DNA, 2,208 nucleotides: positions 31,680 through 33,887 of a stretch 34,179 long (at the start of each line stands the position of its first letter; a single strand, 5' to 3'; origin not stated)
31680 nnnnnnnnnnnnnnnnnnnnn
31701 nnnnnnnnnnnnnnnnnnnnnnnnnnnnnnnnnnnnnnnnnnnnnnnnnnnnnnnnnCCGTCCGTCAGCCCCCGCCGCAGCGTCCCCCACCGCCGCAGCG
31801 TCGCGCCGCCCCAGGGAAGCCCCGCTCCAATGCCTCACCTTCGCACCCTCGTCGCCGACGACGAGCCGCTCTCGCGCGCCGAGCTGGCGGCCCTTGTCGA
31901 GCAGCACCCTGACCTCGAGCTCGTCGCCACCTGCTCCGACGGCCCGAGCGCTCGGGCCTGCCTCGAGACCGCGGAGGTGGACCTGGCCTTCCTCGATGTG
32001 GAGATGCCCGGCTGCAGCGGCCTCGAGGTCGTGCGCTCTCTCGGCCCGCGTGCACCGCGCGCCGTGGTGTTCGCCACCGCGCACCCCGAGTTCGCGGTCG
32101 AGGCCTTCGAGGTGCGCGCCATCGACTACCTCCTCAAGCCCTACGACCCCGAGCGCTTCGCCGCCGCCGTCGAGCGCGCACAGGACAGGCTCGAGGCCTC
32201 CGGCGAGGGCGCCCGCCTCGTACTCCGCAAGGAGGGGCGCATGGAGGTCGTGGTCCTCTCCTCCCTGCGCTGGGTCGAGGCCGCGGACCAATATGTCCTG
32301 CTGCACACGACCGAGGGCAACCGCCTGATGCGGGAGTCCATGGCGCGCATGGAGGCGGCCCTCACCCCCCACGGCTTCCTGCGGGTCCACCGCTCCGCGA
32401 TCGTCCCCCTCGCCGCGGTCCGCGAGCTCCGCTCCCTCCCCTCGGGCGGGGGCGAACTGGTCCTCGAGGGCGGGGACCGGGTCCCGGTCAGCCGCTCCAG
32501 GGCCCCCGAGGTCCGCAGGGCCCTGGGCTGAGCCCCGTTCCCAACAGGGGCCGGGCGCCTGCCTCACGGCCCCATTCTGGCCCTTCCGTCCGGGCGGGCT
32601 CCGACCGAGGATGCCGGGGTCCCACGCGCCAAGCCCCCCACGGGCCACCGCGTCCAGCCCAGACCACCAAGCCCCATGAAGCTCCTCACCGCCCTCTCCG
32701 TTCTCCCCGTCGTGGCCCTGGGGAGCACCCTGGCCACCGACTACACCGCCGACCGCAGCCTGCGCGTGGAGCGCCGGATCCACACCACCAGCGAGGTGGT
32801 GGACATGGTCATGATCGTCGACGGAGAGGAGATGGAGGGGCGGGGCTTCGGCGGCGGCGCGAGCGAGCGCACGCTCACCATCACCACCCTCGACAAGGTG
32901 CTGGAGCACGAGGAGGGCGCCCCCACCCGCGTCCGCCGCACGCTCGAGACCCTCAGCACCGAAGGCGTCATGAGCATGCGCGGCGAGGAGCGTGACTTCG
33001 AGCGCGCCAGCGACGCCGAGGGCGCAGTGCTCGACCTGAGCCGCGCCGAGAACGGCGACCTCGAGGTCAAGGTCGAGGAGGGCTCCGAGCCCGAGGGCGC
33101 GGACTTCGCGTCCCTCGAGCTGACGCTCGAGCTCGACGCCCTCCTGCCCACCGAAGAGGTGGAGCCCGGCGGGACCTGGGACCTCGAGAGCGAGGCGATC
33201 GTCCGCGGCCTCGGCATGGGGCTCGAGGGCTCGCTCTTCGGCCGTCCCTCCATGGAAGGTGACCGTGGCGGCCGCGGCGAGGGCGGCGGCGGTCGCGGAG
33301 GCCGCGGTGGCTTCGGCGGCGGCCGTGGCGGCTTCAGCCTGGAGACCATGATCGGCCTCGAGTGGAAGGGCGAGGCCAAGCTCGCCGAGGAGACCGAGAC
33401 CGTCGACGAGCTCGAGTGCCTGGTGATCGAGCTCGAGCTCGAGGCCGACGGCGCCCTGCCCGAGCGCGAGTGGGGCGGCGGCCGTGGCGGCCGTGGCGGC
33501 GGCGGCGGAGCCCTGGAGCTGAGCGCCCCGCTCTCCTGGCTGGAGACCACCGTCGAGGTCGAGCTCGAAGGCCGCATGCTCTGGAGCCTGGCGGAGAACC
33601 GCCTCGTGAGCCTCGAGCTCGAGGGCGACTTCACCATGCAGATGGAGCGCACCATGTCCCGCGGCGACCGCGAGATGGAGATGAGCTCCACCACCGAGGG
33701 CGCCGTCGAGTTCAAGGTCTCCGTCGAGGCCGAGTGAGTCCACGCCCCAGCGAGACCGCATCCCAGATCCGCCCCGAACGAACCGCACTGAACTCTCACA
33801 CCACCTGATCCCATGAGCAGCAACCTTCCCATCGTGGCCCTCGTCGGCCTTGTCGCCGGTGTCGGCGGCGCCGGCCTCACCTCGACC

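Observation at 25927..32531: Operon of three translationally coupled paralogous secreted proteins of unknown family, followed by a LytS-type kinase and a LytTR regulator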

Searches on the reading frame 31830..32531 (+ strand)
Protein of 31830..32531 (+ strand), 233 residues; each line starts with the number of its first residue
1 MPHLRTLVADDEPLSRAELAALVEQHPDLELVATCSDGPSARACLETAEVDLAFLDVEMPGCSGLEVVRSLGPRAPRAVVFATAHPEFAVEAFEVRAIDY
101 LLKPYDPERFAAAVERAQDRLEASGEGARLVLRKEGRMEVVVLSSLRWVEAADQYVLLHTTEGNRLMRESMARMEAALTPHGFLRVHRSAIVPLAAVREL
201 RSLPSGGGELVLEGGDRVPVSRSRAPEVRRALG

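Call 3: search_protein_families(library=pfam, proteins=[window:31830-32531:+], max_evalue=0.1)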
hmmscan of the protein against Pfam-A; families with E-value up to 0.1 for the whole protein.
window:31830-32531:+ (233 aa): 3 families
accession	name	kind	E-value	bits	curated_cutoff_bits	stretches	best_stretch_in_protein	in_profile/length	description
PF04397.21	LytTR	-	4.2e-21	75.4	22.6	1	137-232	2-97/98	LytTr DNA-binding domain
PF00072.30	Response_reg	-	4e-20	72.5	30.2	1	7-114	2-110/111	Response regulator receiver domain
PF09550.16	Phage_TAC_6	-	0.02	15.8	23.4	1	9-28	38-57/58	Phage tail assembly chaperone protein, TAC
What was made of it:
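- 31830..32531 (+): Response regulator, 233 aa, with receiver and LytTR DNA-binding domains. Call 3.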

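Call 4: search_protein_families(library=ncbifam, proteins=[window:31830-32531:+], max_evalue=0.1)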
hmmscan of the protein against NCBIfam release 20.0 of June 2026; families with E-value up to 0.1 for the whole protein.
window:31830-32531:+ (233 aa): 94 families (the best 25 are shown)
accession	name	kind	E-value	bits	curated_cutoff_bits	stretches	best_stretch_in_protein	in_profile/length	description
NF008677.0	PRK11697.1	equivalog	2.6e-38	131.7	246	1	4-233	2-236/238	two-component system response regulator BtsR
NF010684.1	PRK14084.1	equivalog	4.2e-28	98.8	375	2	5-121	2-119/254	response regulator transcription factor LytR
NF001965.0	PRK00742.1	subfamily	1.2e-15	57.6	293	1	3-121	3-123/357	chemotaxis-specific protein-glutamate methyltransferase CheB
NF007935.0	PRK10651.1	equivalog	6.5e-15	54.9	250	1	6-118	9-124/216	two-component system response regulator NarL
NF009206.0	PRK12555.1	subfamily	2.8e-11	43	342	1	5-106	2-107/340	chemotaxis-specific protein-glutamate methyltransferase CheB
NF040689.1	MtrAB_MtrA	equivalog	3.8e-11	42.8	300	1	7-122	2-116/219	MtrAB system response regulator MtrA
NF007708.0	PRK10403.1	equivalog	4.5e-11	42.6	343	1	4-124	7-130/215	nitrate/nitrite response regulator protein NarP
NF006900.1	PRK09390.1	equivalog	1.4e-10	41.1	255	1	7-125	8-127/203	response regulator FixJ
NF008469.0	PRK11361.1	equivalog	2.8e-10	39.5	714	1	5-118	6-120/461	acetoacetate metabolism transcriptional regulator AtoC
TIGR01818.1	ntrC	equivalog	4e-10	39.1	558.6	1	7-123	2-119/463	nitrogen regulation protein NR(I)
NF045944.1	ResRegRpaBCyano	equivalog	5.1e-10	39.1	330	1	7-141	1-134/229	response regulator transcription factor RpaB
NF011896.0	PRK15369.1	equivalog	2.1e-09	37.3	242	1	4-115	4-118/211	two component system response regulator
NF041733.1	resp_reg_CseB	equivalog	3.1e-09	36.6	350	1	7-172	5-173/228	two-component system response regulator CseB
NF033120.0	vanR_FM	exception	3.3e-09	36.7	460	1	3-116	3-116/231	vancomycin resistance response regulator transcription factor, VanR-F/VanR-M family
NF008296.0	PRK11083.1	equivalog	4.4e-09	36.1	273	1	30-123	28-123/228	two-component system response regulator CreB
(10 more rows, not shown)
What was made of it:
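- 31830..32531 (+): Both are below cut-off, so it is not an equivalog of either (call 4).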

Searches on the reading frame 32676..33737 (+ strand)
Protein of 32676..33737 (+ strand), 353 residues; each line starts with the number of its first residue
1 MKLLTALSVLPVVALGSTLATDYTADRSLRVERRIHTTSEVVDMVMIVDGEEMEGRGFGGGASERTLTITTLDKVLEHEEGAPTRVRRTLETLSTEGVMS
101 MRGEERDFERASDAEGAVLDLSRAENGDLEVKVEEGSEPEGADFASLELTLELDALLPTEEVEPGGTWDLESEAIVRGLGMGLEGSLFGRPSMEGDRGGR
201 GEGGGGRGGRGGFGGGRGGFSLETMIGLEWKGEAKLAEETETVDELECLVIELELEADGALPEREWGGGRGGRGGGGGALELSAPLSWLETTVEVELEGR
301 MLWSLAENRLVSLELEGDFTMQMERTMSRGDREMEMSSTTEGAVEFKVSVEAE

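Call 3: search_protein_families(library=pfam, proteins=[window:32676-33737:+], max_evalue=0.1)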
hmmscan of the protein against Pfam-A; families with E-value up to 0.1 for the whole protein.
window:32676-33737:+ (353 aa): 0 families

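Call 4: search_protein_families(library=ncbifam, proteins=[window:32676-33737:+], max_evalue=0.1)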
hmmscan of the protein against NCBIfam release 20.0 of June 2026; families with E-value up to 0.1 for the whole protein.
window:32676-33737:+ (353 aa): 0 families

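Call 99: search_solved_structures(query=window:32676-33737:+, max_evalue=1)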
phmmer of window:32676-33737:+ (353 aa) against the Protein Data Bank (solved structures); distinct sequences matched with E-value up to 1: 5.
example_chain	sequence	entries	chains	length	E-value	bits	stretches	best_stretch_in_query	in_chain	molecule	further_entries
5oym_H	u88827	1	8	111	0.029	16.9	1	267-349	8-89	PC4 and SFRS1-interacting protein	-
5opt_d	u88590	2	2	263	0.23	13.9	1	194-221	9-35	40S ribosomal protein S2, putative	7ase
6ng3_A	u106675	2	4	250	0.61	12.6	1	189-216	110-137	CD160 antigen,Tumor necrosis factor receptor superfamily member 14 | CD160 antigen, soluble form,Tumor necrosis factor receptor superfamily member 14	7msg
5t2a_AP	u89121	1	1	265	0.91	12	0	191-223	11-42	uS5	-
8a3w_SF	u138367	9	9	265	0.91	12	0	191-223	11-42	40S ribosomal protein S2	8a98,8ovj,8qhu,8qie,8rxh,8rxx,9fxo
